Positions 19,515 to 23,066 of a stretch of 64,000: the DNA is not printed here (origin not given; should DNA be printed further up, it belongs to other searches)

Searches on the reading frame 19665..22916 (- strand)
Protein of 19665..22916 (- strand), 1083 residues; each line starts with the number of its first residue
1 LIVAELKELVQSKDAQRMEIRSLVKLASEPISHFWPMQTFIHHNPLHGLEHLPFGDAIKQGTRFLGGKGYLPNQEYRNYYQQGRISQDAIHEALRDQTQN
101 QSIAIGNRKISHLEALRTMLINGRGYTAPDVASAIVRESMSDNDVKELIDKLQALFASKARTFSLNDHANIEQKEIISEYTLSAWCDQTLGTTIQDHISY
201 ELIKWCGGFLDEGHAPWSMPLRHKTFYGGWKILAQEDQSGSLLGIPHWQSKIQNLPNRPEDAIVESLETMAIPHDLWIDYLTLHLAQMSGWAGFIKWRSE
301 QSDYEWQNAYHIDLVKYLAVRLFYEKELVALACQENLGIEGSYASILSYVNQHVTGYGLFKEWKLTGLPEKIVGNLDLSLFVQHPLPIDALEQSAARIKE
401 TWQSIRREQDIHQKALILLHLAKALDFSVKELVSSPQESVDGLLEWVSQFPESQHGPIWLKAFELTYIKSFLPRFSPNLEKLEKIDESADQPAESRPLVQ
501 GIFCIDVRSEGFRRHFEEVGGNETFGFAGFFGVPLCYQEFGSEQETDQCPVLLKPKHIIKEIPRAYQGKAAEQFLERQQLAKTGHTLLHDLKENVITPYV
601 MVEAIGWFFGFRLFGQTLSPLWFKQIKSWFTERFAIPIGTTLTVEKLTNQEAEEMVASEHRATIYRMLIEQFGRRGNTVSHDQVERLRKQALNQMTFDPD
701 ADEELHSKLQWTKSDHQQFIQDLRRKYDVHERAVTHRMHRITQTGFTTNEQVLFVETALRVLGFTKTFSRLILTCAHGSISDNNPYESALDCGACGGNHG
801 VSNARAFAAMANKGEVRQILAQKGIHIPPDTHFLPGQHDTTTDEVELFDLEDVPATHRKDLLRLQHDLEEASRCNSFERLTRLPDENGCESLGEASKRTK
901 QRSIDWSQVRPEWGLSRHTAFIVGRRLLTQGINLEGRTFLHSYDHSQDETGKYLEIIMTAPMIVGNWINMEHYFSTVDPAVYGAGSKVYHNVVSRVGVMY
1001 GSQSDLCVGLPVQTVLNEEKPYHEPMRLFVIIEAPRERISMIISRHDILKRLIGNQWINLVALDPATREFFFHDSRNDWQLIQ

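Call 3: search_protein_families(library=pfam, proteins=[window:19665-22916:-], max_evalue=1)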
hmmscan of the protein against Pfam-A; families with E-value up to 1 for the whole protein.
window:19665-22916:- (1083 aa): 1 family
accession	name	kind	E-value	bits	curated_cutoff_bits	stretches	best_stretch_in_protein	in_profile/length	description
PF10070.14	DabA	-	8.2e-264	878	25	1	25-1058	2-747/747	Probable inorganic carbon transporter subunit DabA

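Call 50: search_dna_similar(query=window:19665-22916:-, collection=plasmids, mode=protein, max_rows=30)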
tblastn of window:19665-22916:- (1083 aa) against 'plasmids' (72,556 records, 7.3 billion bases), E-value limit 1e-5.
Records with a match: 126; places in all: 127; records where one place covers at least 80% of the query: 1.
Best place of each record, by identity: <60% 126.
By first word of the organism name: Phaeobacter 58; Leisingera 10; Pantoea 7; Haloarcula 6; Paracoccus 4; Salinivibrio 4; Rhizobium 3; Mesorhizobium 2; Martelella 2; Polymorphobacter 2; and 27 more.
By predicted mobility (MOB-suite, as given by PLSDB): non-mobilizable 113; mobilizable 10; conjugative 3.
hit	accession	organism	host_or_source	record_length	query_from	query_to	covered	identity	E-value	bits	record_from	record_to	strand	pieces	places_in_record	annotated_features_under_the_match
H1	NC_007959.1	Nitrobacter hamburgensis X14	-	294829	15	1075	88%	38.3%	2e-137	631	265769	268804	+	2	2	DUF2309 domain-containing protein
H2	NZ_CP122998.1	Mycolicibacterium aubagnense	wall sediment of Poderosa mine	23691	14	1081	80%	35.3%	1e-73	503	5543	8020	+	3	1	DUF2309 domain-containing protein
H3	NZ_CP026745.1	Nocardia cyriacigeorgica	Homo sapiens,laboratory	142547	16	1081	78%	35.8%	5e-85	532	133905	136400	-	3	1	DUF2309 domain-containing protein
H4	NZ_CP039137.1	Haloarcula marismortui ATCC 43049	Cell culture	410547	20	1083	80%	34.5%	6e-82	511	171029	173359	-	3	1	DUF2309 domain-containing protein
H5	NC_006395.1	Haloarcula marismortui ATCC 43049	-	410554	20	1083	80%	34.5%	6e-82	511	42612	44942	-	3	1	DUF2309 domain-containing protein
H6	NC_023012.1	Haloarcula hispanica N601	-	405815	20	1083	79%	34.5%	4e-83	503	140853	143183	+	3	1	DUF2309 domain-containing protein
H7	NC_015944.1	Haloarcula hispanica ATCC 33960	-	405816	20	1083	79%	34.5%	4e-83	503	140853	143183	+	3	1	DUF2309 domain-containing protein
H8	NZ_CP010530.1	Haloarcula sp. CBA1115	monoisolate,Solar salt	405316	20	1083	79%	34.3%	4e-83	501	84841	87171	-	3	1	DUF2309 domain-containing protein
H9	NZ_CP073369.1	Haloarcula sinaiiensis ATCC 33800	cell culture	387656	20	1083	77%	34.9%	5e-82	510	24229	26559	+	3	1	DUF2309 domain-containing protein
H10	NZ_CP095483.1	Halorientalis litorea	cell culture,salt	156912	20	1073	73%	36.1%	2e-79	506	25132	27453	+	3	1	DUF2309 domain-containing protein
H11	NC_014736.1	Halogeometricum borinquense DSM 11551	-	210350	20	1073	75%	35.2%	3e-84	496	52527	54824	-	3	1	DUF2309 domain-containing protein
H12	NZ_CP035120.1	Halorussus pelagicus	pure culture,salted brown alga Laminaria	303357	20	1073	74%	35.0%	2e-83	491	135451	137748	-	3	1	DUF2309 domain-containing protein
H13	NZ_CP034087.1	Methylocystis rosea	cell culture,groundwater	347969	16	1082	74%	33.9%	6e-84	454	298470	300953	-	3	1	DUF2309 domain-containing protein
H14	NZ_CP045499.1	Mesorhizobium sp. INR15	pure culture,nutrient broth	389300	20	1068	73%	34.1%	6e-79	467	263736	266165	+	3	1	DUF2309 domain-containing protein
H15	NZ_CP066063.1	Staphylococcus pettenkoferi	-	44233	20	1064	73%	34.1%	2e-72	437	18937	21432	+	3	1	putative inorganic carbon transporter subunit DabA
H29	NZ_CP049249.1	Rhizobium rhizoryzae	cell culture,soil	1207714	488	1083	48%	37.2%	2e-68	330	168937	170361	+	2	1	none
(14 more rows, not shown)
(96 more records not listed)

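Call 51: get_annotated_region(hit=H1, flank=6000)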
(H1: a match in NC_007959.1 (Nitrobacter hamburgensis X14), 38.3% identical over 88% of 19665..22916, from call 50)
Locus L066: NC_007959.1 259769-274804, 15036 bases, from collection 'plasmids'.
description: Nitrobacter hamburgensis X14 plasmid 1, complete sequence
organism: Nitrobacter hamburgensis X14 (NCBI taxid 323097)
taxonomy: Bacteria; Pseudomonadota; Alphaproteobacteria; Hyphomicrobiales; Nitrobacteraceae; Nitrobacter; Nitrobacter hamburgensis; Nitrobacter hamburgensis X14
host: -; source: -; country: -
typing (MOB-suite, as given by PLSDB): mobilizable; replicon rep_cluster_472; relaxase MOBP
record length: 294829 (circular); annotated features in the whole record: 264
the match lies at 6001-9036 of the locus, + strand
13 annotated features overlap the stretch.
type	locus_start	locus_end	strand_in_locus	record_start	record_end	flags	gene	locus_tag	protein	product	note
CDS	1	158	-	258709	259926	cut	-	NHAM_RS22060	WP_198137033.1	IS110 family transposase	-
CDS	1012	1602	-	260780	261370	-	-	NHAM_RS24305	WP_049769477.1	IS110 family transposase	-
CDS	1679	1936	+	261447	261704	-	-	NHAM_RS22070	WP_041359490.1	hypothetical protein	-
CDS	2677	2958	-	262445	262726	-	-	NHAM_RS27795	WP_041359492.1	hypothetical protein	-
CDS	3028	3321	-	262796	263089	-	-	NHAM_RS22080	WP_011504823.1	hypothetical protein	-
CDS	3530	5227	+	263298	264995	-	-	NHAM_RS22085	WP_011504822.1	proton-conducting transporter membrane subunit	-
CDS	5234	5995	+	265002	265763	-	-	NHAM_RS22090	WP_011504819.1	hypothetical protein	-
CDS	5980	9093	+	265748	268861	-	-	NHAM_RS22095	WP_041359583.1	DUF2309 domain-containing protein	-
CDS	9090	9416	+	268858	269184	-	-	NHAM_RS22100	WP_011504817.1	nitrogen regulatory protein P-II (GlnB, GlnK)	-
CDS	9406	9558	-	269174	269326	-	-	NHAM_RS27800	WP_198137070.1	hypothetical protein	-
CDS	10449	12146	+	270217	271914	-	-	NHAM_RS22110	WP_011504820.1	proton-conducting transporter membrane subunit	-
CDS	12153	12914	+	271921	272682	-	-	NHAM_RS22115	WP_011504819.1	hypothetical protein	-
CDS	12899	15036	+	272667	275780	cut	-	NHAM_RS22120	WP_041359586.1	DUF2309 domain-containing protein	-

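Call 58: search_protein_families(library=ncbifam, proteins=[L066:5234-5992:+], max_evalue=0.01)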
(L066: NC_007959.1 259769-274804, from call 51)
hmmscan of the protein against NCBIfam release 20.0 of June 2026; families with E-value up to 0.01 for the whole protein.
L066:5234-5992:+ (253 aa): 1 family
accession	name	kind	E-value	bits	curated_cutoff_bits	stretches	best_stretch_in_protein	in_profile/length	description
NF004500.0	PRK05846.1-4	equivalog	0.0016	17.2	550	1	103-243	344-485/525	NADH-quinone oxidoreductase subunit M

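Call 80: search_solved_structures(query=window:19665-22916:-, max_evalue=0.001)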
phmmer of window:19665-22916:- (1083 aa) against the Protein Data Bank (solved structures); distinct sequences matched with E-value up to 0.001: 1.
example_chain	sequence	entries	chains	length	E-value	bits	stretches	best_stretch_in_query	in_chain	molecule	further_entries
9rd0_A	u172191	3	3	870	4.1e-109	369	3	731-1066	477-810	Probable inorganic carbon transporter subunit DabA2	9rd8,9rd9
